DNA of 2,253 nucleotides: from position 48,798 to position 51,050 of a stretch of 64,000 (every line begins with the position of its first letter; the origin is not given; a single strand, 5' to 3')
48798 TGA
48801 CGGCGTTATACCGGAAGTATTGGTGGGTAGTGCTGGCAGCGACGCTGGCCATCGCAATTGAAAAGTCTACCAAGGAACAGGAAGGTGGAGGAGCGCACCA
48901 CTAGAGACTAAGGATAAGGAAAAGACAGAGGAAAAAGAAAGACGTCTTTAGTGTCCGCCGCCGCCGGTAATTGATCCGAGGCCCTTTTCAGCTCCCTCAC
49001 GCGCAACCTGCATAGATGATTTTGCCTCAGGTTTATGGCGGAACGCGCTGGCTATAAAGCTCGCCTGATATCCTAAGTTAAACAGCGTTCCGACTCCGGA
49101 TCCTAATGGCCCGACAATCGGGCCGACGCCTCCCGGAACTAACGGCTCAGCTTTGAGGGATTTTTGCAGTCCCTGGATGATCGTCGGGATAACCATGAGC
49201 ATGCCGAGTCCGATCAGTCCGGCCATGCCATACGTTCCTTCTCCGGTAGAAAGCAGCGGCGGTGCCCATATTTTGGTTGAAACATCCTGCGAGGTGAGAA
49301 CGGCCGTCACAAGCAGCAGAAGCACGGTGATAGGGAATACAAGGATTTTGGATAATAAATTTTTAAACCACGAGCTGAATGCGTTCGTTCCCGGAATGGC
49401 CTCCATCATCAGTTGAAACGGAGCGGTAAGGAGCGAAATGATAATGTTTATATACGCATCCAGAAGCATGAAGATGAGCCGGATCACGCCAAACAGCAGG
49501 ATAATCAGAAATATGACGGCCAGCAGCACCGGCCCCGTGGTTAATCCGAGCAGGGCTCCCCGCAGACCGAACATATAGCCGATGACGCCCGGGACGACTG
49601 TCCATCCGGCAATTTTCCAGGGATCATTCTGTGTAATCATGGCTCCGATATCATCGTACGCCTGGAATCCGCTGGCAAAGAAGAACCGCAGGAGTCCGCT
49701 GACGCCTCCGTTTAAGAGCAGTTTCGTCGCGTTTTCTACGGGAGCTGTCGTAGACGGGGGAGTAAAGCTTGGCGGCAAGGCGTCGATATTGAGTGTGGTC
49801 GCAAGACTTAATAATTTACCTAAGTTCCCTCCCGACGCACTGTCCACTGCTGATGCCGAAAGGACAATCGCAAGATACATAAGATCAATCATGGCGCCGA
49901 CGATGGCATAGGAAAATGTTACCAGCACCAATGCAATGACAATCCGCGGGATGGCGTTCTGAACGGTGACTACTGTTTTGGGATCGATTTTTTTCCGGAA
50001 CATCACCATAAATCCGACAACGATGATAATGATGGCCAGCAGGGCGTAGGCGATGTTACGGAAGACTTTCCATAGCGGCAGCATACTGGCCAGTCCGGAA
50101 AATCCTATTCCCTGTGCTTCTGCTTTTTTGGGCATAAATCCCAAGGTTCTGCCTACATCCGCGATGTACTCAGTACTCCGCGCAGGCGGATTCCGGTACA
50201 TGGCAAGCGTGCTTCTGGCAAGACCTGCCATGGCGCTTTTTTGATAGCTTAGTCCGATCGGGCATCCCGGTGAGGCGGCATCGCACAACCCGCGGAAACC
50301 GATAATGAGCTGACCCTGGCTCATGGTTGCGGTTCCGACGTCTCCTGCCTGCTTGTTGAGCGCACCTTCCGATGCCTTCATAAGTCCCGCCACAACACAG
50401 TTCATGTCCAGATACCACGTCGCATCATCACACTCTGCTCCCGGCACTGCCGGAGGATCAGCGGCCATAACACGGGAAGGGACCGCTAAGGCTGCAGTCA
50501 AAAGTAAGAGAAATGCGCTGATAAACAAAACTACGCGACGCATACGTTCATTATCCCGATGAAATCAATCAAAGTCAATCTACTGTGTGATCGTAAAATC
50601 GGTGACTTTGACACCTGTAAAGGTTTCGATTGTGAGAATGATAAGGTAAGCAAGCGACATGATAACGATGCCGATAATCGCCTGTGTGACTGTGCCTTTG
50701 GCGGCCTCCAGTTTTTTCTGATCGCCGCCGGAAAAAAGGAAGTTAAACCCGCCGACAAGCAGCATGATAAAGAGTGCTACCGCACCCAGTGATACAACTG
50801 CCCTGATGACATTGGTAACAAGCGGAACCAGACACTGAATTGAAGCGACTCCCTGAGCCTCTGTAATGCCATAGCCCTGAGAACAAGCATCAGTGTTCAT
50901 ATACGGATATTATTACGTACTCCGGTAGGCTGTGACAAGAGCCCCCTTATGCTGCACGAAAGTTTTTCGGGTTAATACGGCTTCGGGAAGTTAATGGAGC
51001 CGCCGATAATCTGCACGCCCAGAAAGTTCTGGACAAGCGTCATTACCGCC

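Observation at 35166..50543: Gram-positive/CPR-style type IV secretion system wrapped around housekeeping genes next to oriC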

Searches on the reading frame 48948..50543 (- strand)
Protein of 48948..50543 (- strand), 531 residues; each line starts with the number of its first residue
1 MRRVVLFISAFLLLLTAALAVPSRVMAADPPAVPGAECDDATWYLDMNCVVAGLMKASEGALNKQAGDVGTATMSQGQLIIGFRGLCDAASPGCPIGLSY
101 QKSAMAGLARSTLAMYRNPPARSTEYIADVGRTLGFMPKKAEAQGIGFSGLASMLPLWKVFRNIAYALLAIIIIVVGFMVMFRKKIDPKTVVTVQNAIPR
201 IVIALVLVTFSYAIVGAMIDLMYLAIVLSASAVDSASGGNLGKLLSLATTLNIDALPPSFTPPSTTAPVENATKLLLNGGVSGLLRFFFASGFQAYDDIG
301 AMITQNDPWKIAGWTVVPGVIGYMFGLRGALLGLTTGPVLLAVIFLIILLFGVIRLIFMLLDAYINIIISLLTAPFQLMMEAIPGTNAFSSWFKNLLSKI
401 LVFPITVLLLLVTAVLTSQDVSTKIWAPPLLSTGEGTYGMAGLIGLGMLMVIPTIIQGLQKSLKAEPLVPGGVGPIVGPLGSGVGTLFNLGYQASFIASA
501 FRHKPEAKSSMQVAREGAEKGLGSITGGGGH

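Call 3: search_protein_families(library=pfam, proteins=[window:48948-50543:-], max_evalue=0.01)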
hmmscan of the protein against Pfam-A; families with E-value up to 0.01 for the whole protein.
window:48948-50543:- (531 aa): 0 families

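Call 28: search_protein_families(library=ncbifam, proteins=[window:48948-50543:-], max_evalue=1)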
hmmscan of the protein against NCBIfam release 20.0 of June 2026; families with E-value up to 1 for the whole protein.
window:48948-50543:- (531 aa): 0 families

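Call 29: find_homologous_proteins(query=window:48948-50543:-, max_evalue=0.001)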
Query window:48948-50543:- (531 aa): 487 proteins with E <= 0.001 among 8000 candidates; the best 120 are listed.
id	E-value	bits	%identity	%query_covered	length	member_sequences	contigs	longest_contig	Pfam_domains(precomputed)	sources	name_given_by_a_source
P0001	0.0e+0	1069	93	98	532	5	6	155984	-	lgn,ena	-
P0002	0.0e+0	1024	91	96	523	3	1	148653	-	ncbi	-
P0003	0.0e+0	1023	89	98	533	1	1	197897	-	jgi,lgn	-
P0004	0.0e+0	1022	89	100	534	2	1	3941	-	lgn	-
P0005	0.0e+0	1010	87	98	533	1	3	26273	-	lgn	-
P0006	3.2e-296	1001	87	98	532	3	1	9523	-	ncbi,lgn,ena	-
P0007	2.8e-293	992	87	98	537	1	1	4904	-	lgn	-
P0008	4.6e-285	964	84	100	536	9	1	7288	-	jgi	-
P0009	2.4e-267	906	79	99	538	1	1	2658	-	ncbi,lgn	-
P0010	4.0e-225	767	68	98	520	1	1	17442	-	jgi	-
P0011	4.8e-201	687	63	98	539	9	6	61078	-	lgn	-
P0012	6.8e-200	683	62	98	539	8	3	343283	-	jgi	-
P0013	3.6e-198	678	64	92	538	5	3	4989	-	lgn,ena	-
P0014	4.8e-197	674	64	92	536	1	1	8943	-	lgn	-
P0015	1.5e-196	672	60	99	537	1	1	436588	-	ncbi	-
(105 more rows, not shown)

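Call 35: predict_structure(alignment_id=A1)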
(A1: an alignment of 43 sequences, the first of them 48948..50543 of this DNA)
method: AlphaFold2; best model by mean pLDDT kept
length: 531 residues; sequences in the alignment: 43
mean_pLDDT: 68.5   pTM: 0.56
mean pLDDT of the five models: 68.5, 66.8, 62.7, 62.4, 61.6
residues with pLDDT >= 90: 51; 70-90: 198; 50-70: 194; < 50: 88
segments of 3 or more residues with pLDDT < 50: 24-36, 40-44, 96-111, 113-120, 138-143, 254-264, 503-507, 526-531
pLDDT, mean of each block of 10 residues (from residue 1): 86 86 47 47 54 61 61 66 52 48 44 47 60 52 58 79 85 86 79 82 85 86 87 76 55 45 48 68 78 76 66 62 66 67 85 91 91 83 80 91 92 78 58 60 83 91 68 55 65 66 51 61 44 30
secondary structure, 60 per line:
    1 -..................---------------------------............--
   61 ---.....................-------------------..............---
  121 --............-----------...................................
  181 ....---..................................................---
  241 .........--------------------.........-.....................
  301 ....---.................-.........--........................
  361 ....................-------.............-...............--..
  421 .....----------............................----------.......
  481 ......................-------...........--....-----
elements in order: H2-19 H47-58 H64-84 H104-117 H123-134 H146-184 H188-237 H241-249 H270-278 H280-304 H308-324 H326-334 H337-380 H388-400 H402-416 H419-425 H436-463 H474-502 H510-520 H523-526
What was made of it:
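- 48948..50543 (-): VirB6-like polytopic membrane protein (531 aa). Signal peptide, an external N-region of about 140 aa, 5-6 TM segments with a loop of about 120 aa, and a C-terminal tail ending GGGGH. AF2, pLDDT 68.5 (call 35).
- On VirB6/TrbL/PrgH family: The model is of medium confidence (call 35).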

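Call 37: fold_search(model_id=the predicted structure, library=pdb)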
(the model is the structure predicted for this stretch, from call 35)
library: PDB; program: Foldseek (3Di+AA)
matches with E <= 10: 285; with E <= 0.001: 0
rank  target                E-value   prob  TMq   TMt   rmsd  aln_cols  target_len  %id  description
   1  8rt9_F                1.9e-02  1.00  0.24  0.39  10.5       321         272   15  Stalk complex full-length structure (TrwJ/VirB5-TrwI/VirB6) from the fully-assembled R388 type IV secretion system det (released 2024-06-19)
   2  8rtd_L                3.2e-02  1.00  0.25  0.42  10.4       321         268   14  Stalk-Arches-IMC structure from the fully-assembled R388 type IV secretion system determined by cryo-EM. (released 2024-06-19)
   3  7o3v_F                7.8e-02  0.87  0.21  0.33  11.1       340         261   14  Stalk complex structure (TrwJ/VirB5-TrwI/VirB6) from the fully-assembled R388 type IV secretion system determined by c (released 2022-06-22)
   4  9ngy_FP1              1.7e-01  0.33  0.13  0.09  24.8       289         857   15  In situ cryo-EM structure of protochannel (DotA-IcmX) of the Legionella Dot/Icm T4SS machine (released 2025-09-17)
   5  8rtd_I                1.8e-01  0.89  0.19  0.39  15.4       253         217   16  Stalk-Arches-IMC structure from the fully-assembled R388 type IV secretion system determined by cryo-EM. (released 2024-06-19)
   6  8rtd_H                2.0e-01  0.90  0.20  0.40  14.0       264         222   14  Stalk-Arches-IMC structure from the fully-assembled R388 type IV secretion system determined by cryo-EM. (released 2024-06-19)
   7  7o3v_G                2.1e-01  0.69  0.19  0.34  17.7       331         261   14  Stalk complex structure (TrwJ/VirB5-TrwI/VirB6) from the fully-assembled R388 type IV secretion system determined by c (released 2022-06-22)
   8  7o3v_J                2.1e-01  0.54  0.16  0.28  22.5       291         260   13  Stalk complex structure (TrwJ/VirB5-TrwI/VirB6) from the fully-assembled R388 type IV secretion system determined by c (released 2022-06-22)
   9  9f63                  3.8e-01  0.12  0.11  0.13  28.1       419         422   11  Crystal structure of Saccharomyces cerevisiae pH nine-sensitive protein 1 (PNS1) (released 2024-05-15)
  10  7udn_B                5.0e-01  0.60  0.18  0.31  20.5       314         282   11  Crystal structure of designed helical repeat protein RPB_PLP1_R6 in alternative conformation 2 (released 2023-03-22)
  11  9kvy_B                5.3e-01  0.25  0.12  0.19  21.1       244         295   13  Cryo-EM structure of SLC30A10, determined in asymmetric conformations-one subunit in an inward-facing Mn2+-bound and t (released 2025-10-15)
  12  9drl_B                8.2e-01  0.11  0.11  0.14  20.6       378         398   10  Cryo-EM structure of the T33-549 tetrahedral cage (released 2025-08-06)
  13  7p5j_A                8.2e-01  0.10  0.11  0.14  27.9       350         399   14  Cryo-EM structure of human TTYH1 in GDN (released 2021-08-11)
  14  8j7t_A                8.6e-01  0.11  0.11  0.15  22.5       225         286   12  Cryo-EM structure of hZnT7-Fab complex in zinc-unbound state, determined in outward-facing conformation (released 2023-09-20)
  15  7o3v_I                1.0e+00  0.60  0.19  0.42  11.1       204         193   14  Stalk complex structure (TrwJ/VirB5-TrwI/VirB6) from the fully-assembled R388 type IV secretion system determined by c (released 2022-06-22)
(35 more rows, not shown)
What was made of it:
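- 48948..50543 (-): Foldseek top hits are TrwI/VirB6 of R388: E 0.02-0.2, probability up to 1.0, low TM-score (call 37).
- Closest known: VirB6/TrwI of plasmid R388. Same: VirB6 chains fill ranks 1-3, 5-8 and 15 of the 50 listed Foldseek hits, from a library of 350,542 PDB chains (call 37).
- VirB6-like fold: calls 35, 37.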

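Call 82: search_protein_families(library=pfam, alignment_id=A1, max_evalue=0.1)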
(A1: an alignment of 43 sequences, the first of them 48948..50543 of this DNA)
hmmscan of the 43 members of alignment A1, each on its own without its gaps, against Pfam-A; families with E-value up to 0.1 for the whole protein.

A. member 1, window:48948-50543:- (531 aa): 0 families

B. families by the number of members that match (of 43 scanned): 8 families
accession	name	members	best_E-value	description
PF20584.3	DUF6787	2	0.0043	Family of unknown function (DUF6787)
PF18895.5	T4SS_pilin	1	0.016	Type IV secretion system pilin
PF06432.16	GPI2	1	0.02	Phosphatidylinositol N-acetylglucosaminyltransferase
PF11106.13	YjbE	1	0.021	Exopolysaccharide production protein YjbE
PF04956.18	TrbC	1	0.022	TrbC/VIRB2 pilin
PF12420.13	DUF3671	1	0.035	Fam-L, Fam-M like protein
PF11686.13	DUF3283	1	0.073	Protein of unknown function (DUF3283)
PF20712.2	CyanoTRADDas_TM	1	0.078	Cyanobacterial TRADD-N associated 2-Transmembrane domain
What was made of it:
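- On VirB6/TrbL/PrgH family: No Pfam or NCBIfam hit for the protein or for 43 homologues (calls 3, 28, 82).
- Closest known: VirB6/TrwI of plasmid R388. Different: No TrbL/VirB6 or PrgH profile hit (calls 3, 28, 82).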

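Call 83: search_solved_structures(query=A1, max_evalue=10)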
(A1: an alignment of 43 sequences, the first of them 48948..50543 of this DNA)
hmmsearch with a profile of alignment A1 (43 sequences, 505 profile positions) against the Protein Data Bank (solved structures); distinct sequences matched with E-value up to 10: 2.
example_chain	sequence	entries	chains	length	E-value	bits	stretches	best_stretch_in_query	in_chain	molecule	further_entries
3bhd_A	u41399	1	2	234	1.3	11.1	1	425-453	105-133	Thiamine triphosphatase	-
3tvl_A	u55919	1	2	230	1.4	11.1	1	425-453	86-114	Thiamine-triphosphatase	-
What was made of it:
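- On VirB6/TrbL/PrgH family: No PDB hit by profile (call 83).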

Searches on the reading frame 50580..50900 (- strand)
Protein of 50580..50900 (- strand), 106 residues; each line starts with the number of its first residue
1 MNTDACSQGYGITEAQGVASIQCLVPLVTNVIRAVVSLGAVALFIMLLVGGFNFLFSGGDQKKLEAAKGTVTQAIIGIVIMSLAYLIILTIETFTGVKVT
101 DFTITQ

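Call 4: search_protein_families(library=pfam, proteins=[window:50580-50900:-], max_evalue=0.01)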
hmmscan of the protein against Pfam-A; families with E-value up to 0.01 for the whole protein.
window:50580-50900:- (106 aa): 1 family
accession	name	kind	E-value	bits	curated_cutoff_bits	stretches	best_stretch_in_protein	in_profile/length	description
PF18895.5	T4SS_pilin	-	7.2e-08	32.8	26.6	1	29-88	10-68/71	Type IV secretion system pilin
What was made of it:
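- Checked: Six PF18895 pilin genes lie at 50580-52808, outside the stated end (call 4).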
